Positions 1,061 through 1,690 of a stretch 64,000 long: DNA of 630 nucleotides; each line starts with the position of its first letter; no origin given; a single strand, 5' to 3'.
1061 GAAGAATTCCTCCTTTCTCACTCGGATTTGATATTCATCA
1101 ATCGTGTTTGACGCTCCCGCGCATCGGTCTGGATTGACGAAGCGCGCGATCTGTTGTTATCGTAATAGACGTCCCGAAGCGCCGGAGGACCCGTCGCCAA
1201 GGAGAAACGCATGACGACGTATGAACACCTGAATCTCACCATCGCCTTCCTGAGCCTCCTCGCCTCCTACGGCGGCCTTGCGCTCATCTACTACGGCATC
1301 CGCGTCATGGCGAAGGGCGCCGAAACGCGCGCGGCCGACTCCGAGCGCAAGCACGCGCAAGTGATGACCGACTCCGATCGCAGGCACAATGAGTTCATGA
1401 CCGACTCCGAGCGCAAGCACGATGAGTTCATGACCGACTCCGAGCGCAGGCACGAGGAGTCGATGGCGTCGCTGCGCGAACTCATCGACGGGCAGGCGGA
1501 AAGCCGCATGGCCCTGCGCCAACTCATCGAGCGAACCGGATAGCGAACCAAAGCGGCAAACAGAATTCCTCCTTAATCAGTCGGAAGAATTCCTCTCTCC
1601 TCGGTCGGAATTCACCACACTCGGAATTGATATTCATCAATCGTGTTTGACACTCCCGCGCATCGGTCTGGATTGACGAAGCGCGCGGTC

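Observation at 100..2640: Tandem array of five paralogous small membrane-protein genes that differ by an in-frame 33-bp repeat number, each with its own promoter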

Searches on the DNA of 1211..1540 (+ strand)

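Call 52: build_rna_model(alignment_id=A5, structure=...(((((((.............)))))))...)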
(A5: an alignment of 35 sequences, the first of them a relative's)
Model R1 built from alignment A5 (35 sequences, 33 columns); structure: as given.
model positions 33; base pairs 7; branch points 0; effective number of sequences 35; information 1.225 bits per position. Calibrated on 0.2 Mb of random sequence (short: E-values are rough).
structure used (alignment columns):
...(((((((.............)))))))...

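Call 55: search_with_rna_model(model_id=R1, source=window, max_evalue=1)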
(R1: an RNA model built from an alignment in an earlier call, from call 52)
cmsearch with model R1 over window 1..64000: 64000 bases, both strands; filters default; matches with E-value up to 1: 22.
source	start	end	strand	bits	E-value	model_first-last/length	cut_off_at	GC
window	2763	2795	-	49.9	3.1e-11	1-33/33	no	0.55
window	2933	2965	+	49.3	4.5e-11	1-33/33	no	0.61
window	1584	1616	+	43.9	1.4e-09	1-33/33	no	0.52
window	2501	2533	+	43.9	1.4e-09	1-33/33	no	0.52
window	3544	3576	+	41.5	6.3e-09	1-33/33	no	0.52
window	2840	2872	+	41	8.5e-09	1-33/33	no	0.55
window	225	257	+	38.8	3.4e-08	1-33/33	no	0.52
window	646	678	+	38.8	3.4e-08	1-33/33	no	0.52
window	1722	1754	+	38.8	3.4e-08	1-33/33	no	0.52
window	2143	2175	+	38.8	3.4e-08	1-33/33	no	0.52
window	2590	2622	+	37.9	6.3e-08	1-33/33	no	0.42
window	2692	2724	-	35.3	3.2e-07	1-33/33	no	0.52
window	544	576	+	31.9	2.8e-06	1-33/33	no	0.45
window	34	66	+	24.9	0.00023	1-33/33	no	0.52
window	46297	46342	-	20.9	0.0029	1-33/33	no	0.59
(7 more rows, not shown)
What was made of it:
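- On REP/BIME elements (intergenic hairpins): 21/22 window hits lie in the non-coding island 1-3600 (call 55).
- The array lies in a cluster of REP-like hairpins: 21 of the window's 22 CM hits fall in 1-3600 (call 55).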

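Call 56: search_with_rna_model(model_id=R1, sources=[L001, L002, L003, L004, L005, L006, L007, L008, L009, L010, L011, L012, L013, L014, L015, L016, L017, L018, L019, L020, L021, L022, L023, L024, L025, L026, L027, L028, L029, L030, L031, L032, L033, L034, L035, L036, L037, L038, L039, L040, L041, L042, L043, L044, L045, L046, L047, L048, L049, L050, L051, L052, L053, L054, L055, L056, L057, L058, L060, L061, L062], max_evalue=0.01)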
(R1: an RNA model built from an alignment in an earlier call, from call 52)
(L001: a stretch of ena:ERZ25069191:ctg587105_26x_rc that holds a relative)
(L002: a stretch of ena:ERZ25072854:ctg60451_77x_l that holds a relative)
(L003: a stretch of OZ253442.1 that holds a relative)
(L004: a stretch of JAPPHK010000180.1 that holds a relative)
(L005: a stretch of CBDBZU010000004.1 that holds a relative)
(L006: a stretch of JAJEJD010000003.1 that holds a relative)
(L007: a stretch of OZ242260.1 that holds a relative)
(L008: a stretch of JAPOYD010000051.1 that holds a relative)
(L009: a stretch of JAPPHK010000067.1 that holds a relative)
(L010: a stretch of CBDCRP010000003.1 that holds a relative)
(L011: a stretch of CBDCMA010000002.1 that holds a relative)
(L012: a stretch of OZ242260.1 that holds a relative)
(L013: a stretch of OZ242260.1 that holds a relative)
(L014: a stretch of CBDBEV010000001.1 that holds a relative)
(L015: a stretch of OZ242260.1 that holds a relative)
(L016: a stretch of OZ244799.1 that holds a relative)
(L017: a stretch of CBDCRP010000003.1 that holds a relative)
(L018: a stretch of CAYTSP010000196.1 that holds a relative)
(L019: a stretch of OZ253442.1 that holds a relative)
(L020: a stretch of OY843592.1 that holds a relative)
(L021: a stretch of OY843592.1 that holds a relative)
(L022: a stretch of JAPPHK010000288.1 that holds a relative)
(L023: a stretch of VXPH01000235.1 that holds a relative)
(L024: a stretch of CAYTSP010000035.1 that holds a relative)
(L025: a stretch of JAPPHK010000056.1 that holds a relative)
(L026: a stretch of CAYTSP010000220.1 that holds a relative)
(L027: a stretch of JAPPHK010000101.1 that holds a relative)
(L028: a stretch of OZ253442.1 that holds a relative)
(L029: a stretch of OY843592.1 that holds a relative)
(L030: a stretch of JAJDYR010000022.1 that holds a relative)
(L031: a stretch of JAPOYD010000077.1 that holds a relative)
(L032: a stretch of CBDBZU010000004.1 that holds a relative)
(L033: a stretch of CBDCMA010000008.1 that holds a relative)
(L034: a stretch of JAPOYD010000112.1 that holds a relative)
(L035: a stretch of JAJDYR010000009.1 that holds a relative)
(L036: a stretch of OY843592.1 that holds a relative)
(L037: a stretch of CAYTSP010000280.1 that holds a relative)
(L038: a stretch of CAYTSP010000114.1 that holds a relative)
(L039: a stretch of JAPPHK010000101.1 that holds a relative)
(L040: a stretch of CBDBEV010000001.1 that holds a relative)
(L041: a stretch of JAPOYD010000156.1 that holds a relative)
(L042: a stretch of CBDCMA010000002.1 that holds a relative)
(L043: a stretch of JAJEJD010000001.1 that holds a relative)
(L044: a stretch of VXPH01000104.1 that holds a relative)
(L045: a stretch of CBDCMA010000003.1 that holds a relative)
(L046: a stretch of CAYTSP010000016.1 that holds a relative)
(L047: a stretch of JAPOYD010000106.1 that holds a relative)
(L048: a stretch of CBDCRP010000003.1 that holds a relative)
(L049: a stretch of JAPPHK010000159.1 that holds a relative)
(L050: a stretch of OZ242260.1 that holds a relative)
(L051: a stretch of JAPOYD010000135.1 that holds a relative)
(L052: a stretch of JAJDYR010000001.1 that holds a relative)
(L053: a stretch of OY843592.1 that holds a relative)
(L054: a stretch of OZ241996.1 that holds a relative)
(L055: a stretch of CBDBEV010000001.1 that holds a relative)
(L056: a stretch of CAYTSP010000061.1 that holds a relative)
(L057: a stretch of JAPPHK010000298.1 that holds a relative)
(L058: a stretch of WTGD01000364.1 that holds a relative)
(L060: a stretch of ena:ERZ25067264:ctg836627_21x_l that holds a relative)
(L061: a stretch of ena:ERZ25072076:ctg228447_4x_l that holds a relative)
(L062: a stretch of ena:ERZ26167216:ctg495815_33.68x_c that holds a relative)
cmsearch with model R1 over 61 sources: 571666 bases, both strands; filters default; matches with E-value up to 0.01: 111.
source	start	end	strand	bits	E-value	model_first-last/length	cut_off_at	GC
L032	5830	5862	-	50.4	1.9e-10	1-33/33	no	0.64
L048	4556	4588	-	50.2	2.2e-10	1-33/33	no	0.61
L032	5939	5971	-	49.7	3e-10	1-33/33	no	0.45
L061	5824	5856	+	49.3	4e-10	1-33/33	no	0.61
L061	6011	6043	+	49.3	4e-10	1-33/33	no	0.61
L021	9128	9160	+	48.7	5.6e-10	1-33/33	no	0.52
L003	1435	1467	+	47.9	9.3e-10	1-33/33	no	0.42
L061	8884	8916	-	46.7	2.1e-09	1-33/33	no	0.48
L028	4744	4776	+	46.2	2.8e-09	1-33/33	no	0.45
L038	3451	3483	+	45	6e-09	1-33/33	no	0.55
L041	1894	1926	+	45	6e-09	1-33/33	no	0.55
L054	6611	6643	-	44.9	6.6e-09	1-33/33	no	0.45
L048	4624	4656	-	44.9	6.6e-09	1-33/33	no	0.52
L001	951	983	+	44.8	6.9e-09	1-33/33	no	0.45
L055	9832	9864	+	44.5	8.2e-09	1-33/33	no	0.52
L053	1136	1168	+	44.4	8.7e-09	1-33/33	no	0.42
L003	4833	4865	+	44.1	1.1e-08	1-33/33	no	0.42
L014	7665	7697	-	43.9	1.2e-08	1-33/33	no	0.52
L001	5858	5890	+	43.8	1.3e-08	1-33/33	no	0.52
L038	189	221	+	43.3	1.8e-08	1-33/33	no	0.58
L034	4608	4640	-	43.3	1.8e-08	1-33/33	no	0.61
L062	9506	9538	+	43.2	1.9e-08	1-33/33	no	0.58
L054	6482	6514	-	43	2.1e-08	1-33/33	no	0.45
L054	6546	6578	-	43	2.1e-08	1-33/33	no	0.45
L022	5507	5539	+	43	2.2e-08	1-33/33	no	0.61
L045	8142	8174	+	42.7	2.6e-08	1-33/33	no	0.48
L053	4003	4035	+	42.4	3.2e-08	1-33/33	no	0.55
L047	3510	3542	-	42.1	3.7e-08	1-33/33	no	0.52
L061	272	304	+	41.4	5.8e-08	1-33/33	no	0.42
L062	785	817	+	41.4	5.8e-08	1-33/33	no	0.42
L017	6660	6692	-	41.3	6.3e-08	1-33/33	no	0.55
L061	9458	9490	+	41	7.4e-08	1-33/33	no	0.42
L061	11148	11180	+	41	7.4e-08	1-33/33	no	0.42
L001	6339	6371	+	40.7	9.5e-08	1-33/33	no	0.61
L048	5224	5256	-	40.6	9.7e-08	1-33/33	no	0.45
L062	2508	2540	-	40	1.4e-07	1-33/33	no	0.61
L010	5245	5277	-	39.9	1.5e-07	1-33/33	no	0.39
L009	3735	3767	-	39.8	1.6e-07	1-33/33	no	0.64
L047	4868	4900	-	39.7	1.8e-07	1-33/33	no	0.52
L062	10646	10678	-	39.5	2e-07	1-33/33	no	0.58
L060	6448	6480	+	38.8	3e-07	1-33/33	no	0.52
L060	8499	8531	+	38.8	3e-07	1-33/33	no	0.52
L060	9106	9138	+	38.8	3e-07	1-33/33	no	0.52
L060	9630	9662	+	38.8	3e-07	1-33/33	no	0.52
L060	10001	10033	+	38.8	3e-07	1-33/33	no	0.52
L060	10372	10404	+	38.8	3e-07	1-33/33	no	0.52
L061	1980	2012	-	38.7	3.3e-07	1-33/33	no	0.64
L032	5702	5735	+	38.4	3.9e-07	1-33/33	no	0.68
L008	2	32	+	38.3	4.3e-07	3-33/33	no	0.58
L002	6339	6371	+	38.2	4.4e-07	1-33/33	no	0.58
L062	10434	10466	+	38.2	4.4e-07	1-33/33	no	0.58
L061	2194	2226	-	38.1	4.9e-07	1-33/33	no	0.61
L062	2896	2928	-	38.1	4.9e-07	1-33/33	no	0.61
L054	9349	9381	-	37.9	5.3e-07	1-33/33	no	0.48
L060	8984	9016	+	37.9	5.6e-07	1-33/33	no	0.42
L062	10392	10424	+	37.9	5.6e-07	1-33/33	no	0.42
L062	11090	11122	+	37.9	5.6e-07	1-33/33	no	0.42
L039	8739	8771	-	37.5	6.8e-07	1-33/33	no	0.64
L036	5373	5405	-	36.4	1.4e-06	1-33/33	no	0.45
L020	9100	9132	+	36.2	1.6e-06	1-33/33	no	0.64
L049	8330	8362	+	36.2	1.6e-06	1-33/33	no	0.48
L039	4748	4780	+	36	1.9e-06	1-33/33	no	0.48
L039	8807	8839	+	36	1.9e-06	1-33/33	no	0.48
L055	5282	5314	+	35.9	1.9e-06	1-33/33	no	0.73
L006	5613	5645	+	35.1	3.3e-06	1-33/33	no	0.61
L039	9084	9116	+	34.8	3.8e-06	1-33/33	no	0.61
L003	1677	1709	-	34.6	4.5e-06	1-33/33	no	0.61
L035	3049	3081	-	34.3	5.3e-06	1-33/33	no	0.61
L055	9303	9335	+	33.9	7e-06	1-33/33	no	0.48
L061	185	217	-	33.8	7.4e-06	1-33/33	no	0.58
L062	698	730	-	33.8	7.4e-06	1-33/33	no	0.58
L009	3939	3971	+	33.7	8.1e-06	1-33/33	no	0.55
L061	344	376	+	33.4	9.3e-06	1-33/33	no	0.48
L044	5222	5254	-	33.2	1.1e-05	1-33/33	no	0.55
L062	625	657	-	32.9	1.3e-05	1-33/33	no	0.55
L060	6316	6348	+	32.7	1.5e-05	1-33/33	no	0.58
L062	2835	2867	+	32.1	2.1e-05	1-33/33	no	0.52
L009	1901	1933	+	32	2.4e-05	1-33/33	no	0.64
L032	4511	4544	+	31.9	2.5e-05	1-33/33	no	0.62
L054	9971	10003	+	31.8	2.5e-05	1-33/33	no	0.61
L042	4876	4908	+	31.6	2.9e-05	1-33/33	no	0.52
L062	9803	9835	+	30.7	5.3e-05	1-33/33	no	0.55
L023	2550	2582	+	30.5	5.9e-05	1-33/33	no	0.55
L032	4165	4197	+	30.4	6.4e-05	1-33/33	no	0.61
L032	5356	5388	+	30.4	6.4e-05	1-33/33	no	0.61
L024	15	47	+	30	8e-05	1-33/33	no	0.7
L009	3414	3446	-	29.4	0.00012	1-33/33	no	0.67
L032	6099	6131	-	29.2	0.00014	1-33/33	no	0.45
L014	7089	7121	-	28.9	0.00017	1-33/33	no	0.42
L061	10249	10281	+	28.8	0.00018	1-33/33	no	0.36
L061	9851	9883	+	28.7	0.00018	1-33/33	no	0.36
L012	5417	5449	+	28.5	0.00021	1-33/33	no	0.48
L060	10667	10699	+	28.3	0.00024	1-33/33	no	0.61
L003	1721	1753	+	27.8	0.00033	1-33/33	no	0.61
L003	10013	10047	+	27.7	0.00034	1-33/33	no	0.6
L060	9510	9540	+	27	0.00055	1-33/33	no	0.39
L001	798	829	+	27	0.00056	1-33/33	no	0.47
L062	6105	6137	+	26.9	0.0006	1-33/33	no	0.58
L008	3168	3200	-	26.8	0.00063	1-33/33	no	0.52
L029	7243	7275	-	26.5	0.00074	1-33/33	no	0.45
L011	4823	4855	+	26.2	0.0009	1-33/33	no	0.58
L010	6347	6379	+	26.1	0.001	1-33/33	no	0.61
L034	4535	4567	+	25.6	0.0013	1-33/33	no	0.64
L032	4663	4695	-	25.4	0.0015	1-33/33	no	0.64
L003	1353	1385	-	25.1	0.0018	1-33/33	no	0.61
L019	3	35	+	25.1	0.0018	1-33/33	no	0.61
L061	9019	9051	+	24.9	0.0021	1-33/33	no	0.52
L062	6729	6761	+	23.7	0.0043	1-33/33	no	0.58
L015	5245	5277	-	23.3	0.0058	1-33/33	no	0.55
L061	111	144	-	23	0.0071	1-33/33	no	0.56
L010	2357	2389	+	22.7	0.0084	1-33/33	no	0.61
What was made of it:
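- On REP/BIME elements (intergenic hairpins): 111 CM hits in 572 kb (call 56).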
